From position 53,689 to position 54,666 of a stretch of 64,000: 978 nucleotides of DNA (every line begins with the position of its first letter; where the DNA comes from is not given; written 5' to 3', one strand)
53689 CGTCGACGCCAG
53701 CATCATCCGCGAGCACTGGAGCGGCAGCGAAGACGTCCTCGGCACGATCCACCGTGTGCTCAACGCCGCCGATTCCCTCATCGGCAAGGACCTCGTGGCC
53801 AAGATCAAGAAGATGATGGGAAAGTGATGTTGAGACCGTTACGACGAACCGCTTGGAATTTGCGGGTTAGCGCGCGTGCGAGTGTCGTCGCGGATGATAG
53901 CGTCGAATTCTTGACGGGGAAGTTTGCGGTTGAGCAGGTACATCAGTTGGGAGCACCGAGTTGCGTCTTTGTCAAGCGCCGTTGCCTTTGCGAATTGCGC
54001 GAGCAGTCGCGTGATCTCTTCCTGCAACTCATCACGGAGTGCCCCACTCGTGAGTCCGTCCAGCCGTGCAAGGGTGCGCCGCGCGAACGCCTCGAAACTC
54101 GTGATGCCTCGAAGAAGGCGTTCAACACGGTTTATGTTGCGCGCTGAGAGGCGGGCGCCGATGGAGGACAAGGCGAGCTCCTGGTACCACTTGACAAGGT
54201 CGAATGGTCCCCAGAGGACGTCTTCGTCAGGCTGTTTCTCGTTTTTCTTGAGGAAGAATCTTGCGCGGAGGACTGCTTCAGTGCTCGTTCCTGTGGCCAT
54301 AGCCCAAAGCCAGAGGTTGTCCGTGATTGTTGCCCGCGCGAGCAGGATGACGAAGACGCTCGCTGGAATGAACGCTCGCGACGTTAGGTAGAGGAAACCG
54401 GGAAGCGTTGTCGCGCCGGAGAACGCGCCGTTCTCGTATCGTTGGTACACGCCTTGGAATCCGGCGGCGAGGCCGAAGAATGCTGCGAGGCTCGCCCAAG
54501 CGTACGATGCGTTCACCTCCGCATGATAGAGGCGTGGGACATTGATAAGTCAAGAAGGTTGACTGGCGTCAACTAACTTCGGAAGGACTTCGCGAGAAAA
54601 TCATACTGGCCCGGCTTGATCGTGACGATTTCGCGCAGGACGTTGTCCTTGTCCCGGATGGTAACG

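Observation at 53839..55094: Lower-GC three-gene module: VapB-like RHH protein without a PIN partner, an 83-aa unknown, and a 3-TM membrane protein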

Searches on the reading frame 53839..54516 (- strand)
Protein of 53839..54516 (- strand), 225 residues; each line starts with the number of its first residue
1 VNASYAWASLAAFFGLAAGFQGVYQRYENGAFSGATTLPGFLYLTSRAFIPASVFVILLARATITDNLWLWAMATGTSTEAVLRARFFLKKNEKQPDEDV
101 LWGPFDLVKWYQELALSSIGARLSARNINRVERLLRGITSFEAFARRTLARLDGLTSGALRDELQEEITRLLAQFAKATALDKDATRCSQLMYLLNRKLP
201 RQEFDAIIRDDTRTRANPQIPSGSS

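Call 3: search_protein_families(library=pfam, proteins=[window:53839-54516:-], max_evalue=1)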
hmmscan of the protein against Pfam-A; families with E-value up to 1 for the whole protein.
window:53839-54516:- (225 aa): 3 families
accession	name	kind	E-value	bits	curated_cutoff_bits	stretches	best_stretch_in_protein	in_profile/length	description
PF04815.20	Sec23_helical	-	0.16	12.2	27.8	1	143-181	8-46/103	Sec23/Sec24 helical domain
PF23169.1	HalD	-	0.22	11.3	26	1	142-186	11-55/228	Halogenase D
PF21715.3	CggR_N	-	0.76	10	30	0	117-141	16-40/71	CggR N-terminal DNA binding domain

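Call 4: search_protein_families(library=ncbifam, proteins=[window:53839-54516:-], max_evalue=1)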
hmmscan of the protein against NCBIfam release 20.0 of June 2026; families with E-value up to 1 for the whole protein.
window:53839-54516:- (225 aa): 0 families

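Call 5: search_protein_families(library=padloc, proteins=[window:53839-54516:-], max_evalue=1)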
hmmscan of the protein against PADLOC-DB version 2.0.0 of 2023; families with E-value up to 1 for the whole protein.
window:53839-54516:- (225 aa): 0 families

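Call 8: find_homologous_proteins(query=window:53839-54516:-, max_evalue=0.01)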
Query window:53839-54516:- (225 aa): 5 proteins with E <= 0.01 among 1852 candidates.
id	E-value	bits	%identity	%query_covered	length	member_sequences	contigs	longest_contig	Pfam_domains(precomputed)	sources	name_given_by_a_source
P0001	7.7e-142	488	100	100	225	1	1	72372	-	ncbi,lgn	-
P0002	4.3e-97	342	76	93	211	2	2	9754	-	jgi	jgi:hypothetical protein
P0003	1.2e-94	334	74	93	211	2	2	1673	-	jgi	jgi:hypothetical protein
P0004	1.7e-80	288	71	84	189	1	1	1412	-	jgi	jgi:hypothetical protein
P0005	4.8e-18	84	37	64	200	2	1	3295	-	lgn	-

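Call 10: find_encoding_contigs(protein=P0002, flank=6000)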
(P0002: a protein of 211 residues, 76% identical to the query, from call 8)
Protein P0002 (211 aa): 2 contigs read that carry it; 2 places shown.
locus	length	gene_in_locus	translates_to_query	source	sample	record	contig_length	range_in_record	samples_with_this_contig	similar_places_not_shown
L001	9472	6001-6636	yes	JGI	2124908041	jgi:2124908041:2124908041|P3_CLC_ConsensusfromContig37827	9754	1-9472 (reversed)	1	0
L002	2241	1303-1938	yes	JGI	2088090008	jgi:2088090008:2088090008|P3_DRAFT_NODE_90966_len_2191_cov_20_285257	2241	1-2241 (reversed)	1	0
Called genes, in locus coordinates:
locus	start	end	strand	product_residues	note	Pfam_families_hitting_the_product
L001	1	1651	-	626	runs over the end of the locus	PF00664:ABC_membrane, PF00005:ABC_tran, PF02463:SMC_N (faint)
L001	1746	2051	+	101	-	-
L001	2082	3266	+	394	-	PF00768:Peptidase_S11, PF13354:Beta-lactamase2, PF07943:PBP5_C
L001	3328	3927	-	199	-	PF00551:Formyl_trans_N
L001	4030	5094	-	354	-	PF00586:AIRS, PF02769:AIRS_C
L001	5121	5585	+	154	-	-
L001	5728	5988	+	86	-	-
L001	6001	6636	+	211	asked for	-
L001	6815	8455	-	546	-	PF25323:6TM_PilS, PF08448:PAS_4, PF00512:HisKA, PF02518:HATPase_c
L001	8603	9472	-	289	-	?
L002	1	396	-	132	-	?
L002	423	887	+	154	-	-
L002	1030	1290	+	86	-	-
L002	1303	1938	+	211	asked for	-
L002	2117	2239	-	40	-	?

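Call 12: find_encoding_contigs(protein=P0005, flank=6000)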
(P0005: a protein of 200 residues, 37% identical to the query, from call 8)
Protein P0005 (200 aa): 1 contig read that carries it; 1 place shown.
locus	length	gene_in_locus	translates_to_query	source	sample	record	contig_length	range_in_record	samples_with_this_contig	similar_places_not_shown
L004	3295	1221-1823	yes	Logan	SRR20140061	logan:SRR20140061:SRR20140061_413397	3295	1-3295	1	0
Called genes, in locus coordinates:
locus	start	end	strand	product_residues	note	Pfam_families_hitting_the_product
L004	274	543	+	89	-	-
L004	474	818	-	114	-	-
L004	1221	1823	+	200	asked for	-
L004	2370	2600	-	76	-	PF10771:DUF2582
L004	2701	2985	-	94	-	PF19571:ACT_8 (weak)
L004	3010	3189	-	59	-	PF01842:ACT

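Call 16: find_encoding_contigs(protein=P0001, flank=10000)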
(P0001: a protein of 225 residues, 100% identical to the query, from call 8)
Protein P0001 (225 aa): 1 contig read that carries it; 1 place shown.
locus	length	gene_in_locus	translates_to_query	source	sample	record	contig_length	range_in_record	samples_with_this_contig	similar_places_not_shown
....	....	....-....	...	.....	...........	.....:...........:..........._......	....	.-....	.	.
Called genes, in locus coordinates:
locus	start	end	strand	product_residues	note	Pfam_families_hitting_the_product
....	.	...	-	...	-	?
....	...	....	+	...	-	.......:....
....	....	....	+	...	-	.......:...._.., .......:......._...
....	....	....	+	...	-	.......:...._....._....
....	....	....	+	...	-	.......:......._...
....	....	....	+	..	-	-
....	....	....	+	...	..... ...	-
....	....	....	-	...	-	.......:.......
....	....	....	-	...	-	-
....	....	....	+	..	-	?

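Call 38: find_related_loci(query=A2, collection=genome_contigs, flank=6000)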
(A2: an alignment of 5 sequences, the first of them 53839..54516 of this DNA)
Query A2 (225 aa) in genome_contigs; peptide patterns used: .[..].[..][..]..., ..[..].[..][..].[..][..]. (x = any residue, [..] = any of these).
87 stretches matched a pattern, but none encodes a relative of the query by tblastn (E <= 1e-3).

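Call 39: find_related_loci(query=A2, collection=metagenome_contigs, flank=6000)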
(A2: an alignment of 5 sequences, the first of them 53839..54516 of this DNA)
Query A2 (225 aa) in metagenome_contigs; peptide patterns used: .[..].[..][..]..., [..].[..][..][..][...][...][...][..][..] (x = any residue, [..] = any of these).
127 stretches matched a pattern; 5 encode a relative of the query (tblastn E <= 1e-3); 5 distinct loci.
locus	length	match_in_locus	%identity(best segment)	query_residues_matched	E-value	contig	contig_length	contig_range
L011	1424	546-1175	74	1-210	2e-110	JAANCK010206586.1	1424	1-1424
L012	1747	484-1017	34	1-177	3e-35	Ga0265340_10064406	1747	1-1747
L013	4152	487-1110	32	1-201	3e-32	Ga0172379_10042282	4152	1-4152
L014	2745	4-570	33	26-208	9e-31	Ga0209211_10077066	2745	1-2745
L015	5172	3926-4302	44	2-127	2e-17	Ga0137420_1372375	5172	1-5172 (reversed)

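Call 43: predict_structure(alignment_id=A2)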
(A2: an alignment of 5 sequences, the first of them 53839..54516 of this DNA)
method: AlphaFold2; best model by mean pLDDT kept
length: 225 residues; sequences in the alignment: 5
mean_pLDDT: 51.6   pTM: 0.39
mean pLDDT of the five models: 51.6, 51.3, 47.4, 47.4, 47.1
residues with pLDDT >= 90: 3; 70-90: 44; 50-70: 25; < 50: 153
segments of 3 or more residues with pLDDT < 50: 1-138, 211-225
pLDDT, mean of each block of 10 residues (from residue 1): 40 42 39 38 39 46 46 45 47 39 35 36 37 49 81 84 89 74 60 71 69 38 37
secondary structure, 60 per line:
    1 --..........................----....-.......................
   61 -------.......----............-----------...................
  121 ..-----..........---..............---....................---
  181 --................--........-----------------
elements in order: H3-28 H33-36 H38-60 H68-74 H79-90 H102-122 H128-137 H141-154 H158-177 H183-198 H201-208

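Call 44: search_protein_representatives(alignment_id=A2)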
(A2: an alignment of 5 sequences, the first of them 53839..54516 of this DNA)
Query: 5 sequences, 213 profile positions. Proteins with E-value up to 0.001 (for the whole library): 143; up to 1e-10: 107; up to 1e-30: 21. The best 143 are listed.
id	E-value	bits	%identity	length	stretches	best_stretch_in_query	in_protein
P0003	1.3e-117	407.3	-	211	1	1-211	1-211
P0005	5.7e-85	300.6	-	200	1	1-212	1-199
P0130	1.7e-62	227.2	-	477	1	1-209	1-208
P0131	4.1e-43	163.8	-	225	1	1-209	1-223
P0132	6.3e-40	153.4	-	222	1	1-198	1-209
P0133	2.2e-38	148.4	-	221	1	2-185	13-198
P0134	3.3e-38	147.8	-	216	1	1-198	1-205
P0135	6.9e-37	143.5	-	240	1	1-185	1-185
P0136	7.7e-36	140.0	-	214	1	5-145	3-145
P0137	3.2e-35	138.0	-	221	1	2-186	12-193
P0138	6.1e-34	133.8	-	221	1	1-151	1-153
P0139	8.7e-34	133.3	-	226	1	1-211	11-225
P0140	1.1e-33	133.0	-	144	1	1-137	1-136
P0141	1.3e-33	132.8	-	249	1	1-153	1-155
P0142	2.3e-33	131.9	-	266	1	2-177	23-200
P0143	3.5e-33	131.4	-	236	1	1-183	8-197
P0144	3.9e-33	131.2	-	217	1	1-183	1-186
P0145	6.3e-33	130.5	-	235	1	4-202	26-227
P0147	1.1e-32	129.7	-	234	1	1-138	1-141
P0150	5.3e-30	121.0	-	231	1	2-146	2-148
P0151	8.0e-30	120.4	-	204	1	5-209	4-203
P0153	1.7e-29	119.3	-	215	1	6-164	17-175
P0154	2.6e-29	118.7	-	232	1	1-178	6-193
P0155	5.0e-29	117.8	-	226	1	2-185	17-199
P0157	7.9e-29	117.1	-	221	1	5-186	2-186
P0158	8.6e-29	117.0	-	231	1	4-210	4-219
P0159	1.1e-28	116.6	-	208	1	6-180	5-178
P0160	1.3e-28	116.4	-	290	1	6-178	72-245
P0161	2.1e-28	115.7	-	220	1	1-176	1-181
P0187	4.3e-24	101.6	-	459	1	18-178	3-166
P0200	2.6e-20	89.3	-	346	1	4-153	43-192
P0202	1.5e-19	86.8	-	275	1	9-208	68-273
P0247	7.5e-07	45.3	-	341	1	7-118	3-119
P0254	4.9e-06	42.7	-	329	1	5-181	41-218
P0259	1.0e-05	41.6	-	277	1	7-176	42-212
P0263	1.0e-04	38.4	-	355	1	9-170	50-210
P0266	6.2e-04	35.8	-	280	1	6-179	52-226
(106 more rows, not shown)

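Call 50: find_encoding_contigs(protein=P0131, flank=5000, max_places=3)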
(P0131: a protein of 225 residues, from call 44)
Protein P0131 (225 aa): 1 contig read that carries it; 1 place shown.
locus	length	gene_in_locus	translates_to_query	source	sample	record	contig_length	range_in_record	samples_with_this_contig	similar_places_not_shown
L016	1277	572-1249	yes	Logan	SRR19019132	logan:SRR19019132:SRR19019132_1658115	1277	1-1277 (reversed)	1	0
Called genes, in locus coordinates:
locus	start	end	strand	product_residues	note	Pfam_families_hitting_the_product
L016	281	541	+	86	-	-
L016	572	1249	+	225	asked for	-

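Call 51: list_cluster_members(proteins=[P0130, P0132, P0133, P0134, P0135, P0137, P0139, P0187, P0200, P0247])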
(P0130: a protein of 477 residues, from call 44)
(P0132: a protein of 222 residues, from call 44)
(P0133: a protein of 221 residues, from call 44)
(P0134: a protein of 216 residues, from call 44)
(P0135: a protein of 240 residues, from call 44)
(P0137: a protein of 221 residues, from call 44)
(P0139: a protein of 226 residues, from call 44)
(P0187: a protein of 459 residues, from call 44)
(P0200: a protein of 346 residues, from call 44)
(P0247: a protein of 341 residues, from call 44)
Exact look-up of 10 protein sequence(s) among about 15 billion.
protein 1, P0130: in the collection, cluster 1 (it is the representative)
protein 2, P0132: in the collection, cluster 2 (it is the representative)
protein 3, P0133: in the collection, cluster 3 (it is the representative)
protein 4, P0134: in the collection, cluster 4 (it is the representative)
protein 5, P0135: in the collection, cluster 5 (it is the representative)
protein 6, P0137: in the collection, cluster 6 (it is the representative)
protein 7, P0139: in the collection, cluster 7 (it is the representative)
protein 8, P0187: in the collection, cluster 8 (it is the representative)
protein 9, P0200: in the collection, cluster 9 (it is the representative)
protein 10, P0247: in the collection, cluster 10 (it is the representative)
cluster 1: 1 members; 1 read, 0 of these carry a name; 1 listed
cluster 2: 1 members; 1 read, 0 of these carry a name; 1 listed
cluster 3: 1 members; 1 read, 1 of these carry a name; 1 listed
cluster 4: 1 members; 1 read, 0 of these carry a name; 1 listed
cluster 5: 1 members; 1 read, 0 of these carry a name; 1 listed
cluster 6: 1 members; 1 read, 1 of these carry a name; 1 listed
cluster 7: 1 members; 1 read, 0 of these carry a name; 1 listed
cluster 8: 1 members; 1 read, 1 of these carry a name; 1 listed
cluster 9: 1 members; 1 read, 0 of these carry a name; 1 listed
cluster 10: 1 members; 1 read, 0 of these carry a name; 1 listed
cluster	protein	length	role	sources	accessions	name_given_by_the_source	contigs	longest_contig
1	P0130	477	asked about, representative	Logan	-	-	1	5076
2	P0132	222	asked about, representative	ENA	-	-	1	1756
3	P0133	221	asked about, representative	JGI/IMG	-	hypothetical protein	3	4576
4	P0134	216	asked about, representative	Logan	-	-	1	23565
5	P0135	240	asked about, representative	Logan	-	-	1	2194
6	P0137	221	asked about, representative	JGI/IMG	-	hypothetical protein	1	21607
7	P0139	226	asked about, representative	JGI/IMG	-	-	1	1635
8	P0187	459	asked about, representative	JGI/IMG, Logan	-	hypothetical protein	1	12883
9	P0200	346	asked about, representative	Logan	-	-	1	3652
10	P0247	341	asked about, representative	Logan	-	-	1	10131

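Call 52: list_cluster_members(proteins=[P0138, P0141, P0142, P0143, P0144, P0145, P0147, P0150, P0151, P0153])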
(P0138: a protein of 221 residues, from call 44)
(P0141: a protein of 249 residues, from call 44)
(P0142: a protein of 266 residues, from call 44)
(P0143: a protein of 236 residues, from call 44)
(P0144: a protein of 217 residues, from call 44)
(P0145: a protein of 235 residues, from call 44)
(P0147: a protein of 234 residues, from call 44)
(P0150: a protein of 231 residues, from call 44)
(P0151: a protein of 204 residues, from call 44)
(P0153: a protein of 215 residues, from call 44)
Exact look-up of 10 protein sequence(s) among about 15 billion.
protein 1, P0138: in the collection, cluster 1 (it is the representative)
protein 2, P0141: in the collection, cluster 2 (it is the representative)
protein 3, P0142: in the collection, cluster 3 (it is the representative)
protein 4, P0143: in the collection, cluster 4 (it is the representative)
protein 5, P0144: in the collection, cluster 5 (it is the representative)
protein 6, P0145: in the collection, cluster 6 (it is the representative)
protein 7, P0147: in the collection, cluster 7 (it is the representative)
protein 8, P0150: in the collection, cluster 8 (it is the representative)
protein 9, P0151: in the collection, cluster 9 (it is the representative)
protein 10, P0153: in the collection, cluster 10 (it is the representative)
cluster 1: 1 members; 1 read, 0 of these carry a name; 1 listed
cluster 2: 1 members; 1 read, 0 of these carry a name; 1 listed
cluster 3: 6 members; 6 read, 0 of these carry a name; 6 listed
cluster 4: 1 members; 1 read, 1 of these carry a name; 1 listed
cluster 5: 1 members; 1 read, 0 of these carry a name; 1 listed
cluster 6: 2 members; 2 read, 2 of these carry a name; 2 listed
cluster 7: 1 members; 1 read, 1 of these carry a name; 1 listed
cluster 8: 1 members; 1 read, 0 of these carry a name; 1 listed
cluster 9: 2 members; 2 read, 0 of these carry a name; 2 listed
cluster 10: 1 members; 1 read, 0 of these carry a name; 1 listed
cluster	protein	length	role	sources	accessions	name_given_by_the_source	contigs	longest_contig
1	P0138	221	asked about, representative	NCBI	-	-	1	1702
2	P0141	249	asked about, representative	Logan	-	-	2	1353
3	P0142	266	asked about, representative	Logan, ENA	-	-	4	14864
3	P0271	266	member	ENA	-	-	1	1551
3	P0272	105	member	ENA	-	-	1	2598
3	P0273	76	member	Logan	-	-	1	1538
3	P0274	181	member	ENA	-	-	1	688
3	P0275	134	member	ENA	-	-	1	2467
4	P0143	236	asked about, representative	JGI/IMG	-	hypothetical protein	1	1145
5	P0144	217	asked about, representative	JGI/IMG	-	-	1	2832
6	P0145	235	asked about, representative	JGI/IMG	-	hypothetical protein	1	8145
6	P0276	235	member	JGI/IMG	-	hypothetical protein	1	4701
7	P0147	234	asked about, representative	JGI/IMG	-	hypothetical protein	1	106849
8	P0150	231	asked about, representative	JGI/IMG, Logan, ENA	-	-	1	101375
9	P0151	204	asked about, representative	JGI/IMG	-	-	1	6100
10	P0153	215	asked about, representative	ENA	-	-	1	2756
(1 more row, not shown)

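Call 53: find_encoding_contigs(protein=P0134, flank=8000, max_places=2)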
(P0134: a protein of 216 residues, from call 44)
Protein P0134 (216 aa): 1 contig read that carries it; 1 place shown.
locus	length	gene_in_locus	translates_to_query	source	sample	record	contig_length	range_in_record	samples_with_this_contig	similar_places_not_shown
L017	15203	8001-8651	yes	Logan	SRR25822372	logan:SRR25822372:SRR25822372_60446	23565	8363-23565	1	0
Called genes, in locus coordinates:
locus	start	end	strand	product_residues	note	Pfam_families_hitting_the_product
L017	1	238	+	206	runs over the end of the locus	-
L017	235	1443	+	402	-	PF02518:HATPase_c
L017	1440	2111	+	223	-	PF00072:Response_reg, PF00196:GerE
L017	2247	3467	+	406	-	PF01244:Peptidase_M19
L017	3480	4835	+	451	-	-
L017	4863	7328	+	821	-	PF00989:PAS (weak), PF08448:PAS_4, PF13426:PAS_9 (faint), PF13185:GAF_2 (weak), PF08447:PAS_3, PF00512:HisKA, PF02518:HATPase_c, PF00072:Response_reg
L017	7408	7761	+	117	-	PF12728:HTH_17, PF13411:MerR_1 (weak)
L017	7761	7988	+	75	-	-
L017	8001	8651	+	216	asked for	-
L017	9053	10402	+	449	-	PF25852:DUF6242_C (faint), PF15902:Sortilin-Vps10 (faint), PF14870:PSII_BNR, PF18962:Por_Secre_tail (weak)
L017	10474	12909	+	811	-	PF18962:Por_Secre_tail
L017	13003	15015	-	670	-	PF17900:Peptidase_M1_N, PF01433:Peptidase_M1, PF18962:Por_Secre_tail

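Call 54: find_encoding_contigs(protein=P0137, flank=8000, max_places=2)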
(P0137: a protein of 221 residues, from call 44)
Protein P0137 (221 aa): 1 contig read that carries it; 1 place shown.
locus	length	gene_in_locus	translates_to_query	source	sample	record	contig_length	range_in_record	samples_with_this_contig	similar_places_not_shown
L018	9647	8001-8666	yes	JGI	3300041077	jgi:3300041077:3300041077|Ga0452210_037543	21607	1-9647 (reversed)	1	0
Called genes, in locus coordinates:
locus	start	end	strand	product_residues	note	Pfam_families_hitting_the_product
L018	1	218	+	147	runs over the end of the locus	PF03061:4HBT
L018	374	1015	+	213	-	PF01734:Patatin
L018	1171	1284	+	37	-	-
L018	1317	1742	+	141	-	PF09969:DUF2203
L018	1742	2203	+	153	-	-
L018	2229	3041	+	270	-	PF02405:MlaE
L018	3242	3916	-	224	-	PF00730:HhH-GPD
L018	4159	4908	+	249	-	PF00005:ABC_tran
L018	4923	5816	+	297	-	PF02470:MlaD, PF28544:Helical_needle (faint)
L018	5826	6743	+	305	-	PF23023:Anti-Pycsar_Apyc1, PF00753:Lactamase_B, PF12706:Lactamase_B_2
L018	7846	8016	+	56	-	-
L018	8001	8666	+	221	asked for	-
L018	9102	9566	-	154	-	-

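Call 55: find_encoding_contigs(protein=P0147, flank=8000, max_places=2)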
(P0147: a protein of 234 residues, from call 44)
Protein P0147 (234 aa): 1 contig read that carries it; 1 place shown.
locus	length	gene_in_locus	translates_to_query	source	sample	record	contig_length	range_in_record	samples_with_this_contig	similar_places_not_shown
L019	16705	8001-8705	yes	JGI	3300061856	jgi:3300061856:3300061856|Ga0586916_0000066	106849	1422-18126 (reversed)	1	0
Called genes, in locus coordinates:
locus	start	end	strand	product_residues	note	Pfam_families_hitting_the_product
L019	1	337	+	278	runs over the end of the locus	PF00132:Hexapep (faint)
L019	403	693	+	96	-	PF03992:ABM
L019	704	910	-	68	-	-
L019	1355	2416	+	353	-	PF11104:PilM_2, PF14450:FtsA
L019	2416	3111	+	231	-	PF05137:PilN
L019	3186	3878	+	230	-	PF04350:PilO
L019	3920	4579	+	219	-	-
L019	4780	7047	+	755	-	PF07660:STN (faint), PF03958:Secretin_N, PF00263:Secretin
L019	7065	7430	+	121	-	-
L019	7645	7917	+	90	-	-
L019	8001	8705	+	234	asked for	-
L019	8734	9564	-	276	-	PF00912:Transgly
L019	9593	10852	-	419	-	-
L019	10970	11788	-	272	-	PF01061:ABC2_membrane, PF03379:CcmB (weak), PF12698:ABC2_membrane_3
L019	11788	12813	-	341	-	PF00005:ABC_tran, PF13304:AAA_21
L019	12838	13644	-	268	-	PF00528:BPD_transp_1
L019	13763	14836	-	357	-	PF19300:BPD_transp_1_N (weak), PF00528:BPD_transp_1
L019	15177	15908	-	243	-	PF01209:Ubie_methyltran, PF13489:Methyltransf_23, PF13649:Methyltransf_25, PF13847:Methyltransf_31, PF08241:Methyltransf_11, PF08242:Methyltransf_12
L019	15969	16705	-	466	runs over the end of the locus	PF00675:Peptidase_M16 (weak), PF05193:Peptidase_M16_C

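Call 56: find_encoding_contigs(protein=P0150, flank=8000, max_places=2)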
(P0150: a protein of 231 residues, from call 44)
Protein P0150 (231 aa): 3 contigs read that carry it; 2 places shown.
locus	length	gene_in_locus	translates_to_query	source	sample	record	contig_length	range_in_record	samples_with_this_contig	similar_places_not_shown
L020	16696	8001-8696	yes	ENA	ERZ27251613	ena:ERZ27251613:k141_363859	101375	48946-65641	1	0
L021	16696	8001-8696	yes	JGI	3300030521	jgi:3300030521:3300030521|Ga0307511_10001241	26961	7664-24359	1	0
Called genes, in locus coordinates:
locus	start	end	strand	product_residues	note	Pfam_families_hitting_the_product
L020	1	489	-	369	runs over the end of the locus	PF13384:HTH_23, PF13518:HTH_28 (faint), PF13551:HTH_29, PF13565:HTH_32, PF13358:DDE_3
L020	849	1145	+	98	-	-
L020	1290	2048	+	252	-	PF03167:UDG (faint)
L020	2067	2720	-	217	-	PF26514:DUF8173 (weak)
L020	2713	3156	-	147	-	-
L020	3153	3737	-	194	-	PF04542:Sigma70_r2, PF08281:Sigma70_r4_2, PF04545:Sigma70_r4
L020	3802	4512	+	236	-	PF00005:ABC_tran, PF13304:AAA_21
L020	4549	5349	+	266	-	PF17827:PrmC_N, PF05175:MTS, PF06325:PrmA (weak), PF08241:Methyltransf_11 (faint), PF08242:Methyltransf_12 (weak), PF13649:Methyltransf_25, PF13847:Methyltransf_31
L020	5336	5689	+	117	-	PF11969:DcpS_C, PF01230:HIT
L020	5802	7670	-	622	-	PF01594:AI-2E_transport, PF02310:B12-binding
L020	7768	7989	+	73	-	-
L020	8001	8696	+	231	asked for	-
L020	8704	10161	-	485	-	PF02347:GDC-P, PF00266:Aminotran_5, PF21478:GcvP2_C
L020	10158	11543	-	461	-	PF02347:GDC-P, PF00266:Aminotran_5 (weak)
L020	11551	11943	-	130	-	PF01597:GCV_H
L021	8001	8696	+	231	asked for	-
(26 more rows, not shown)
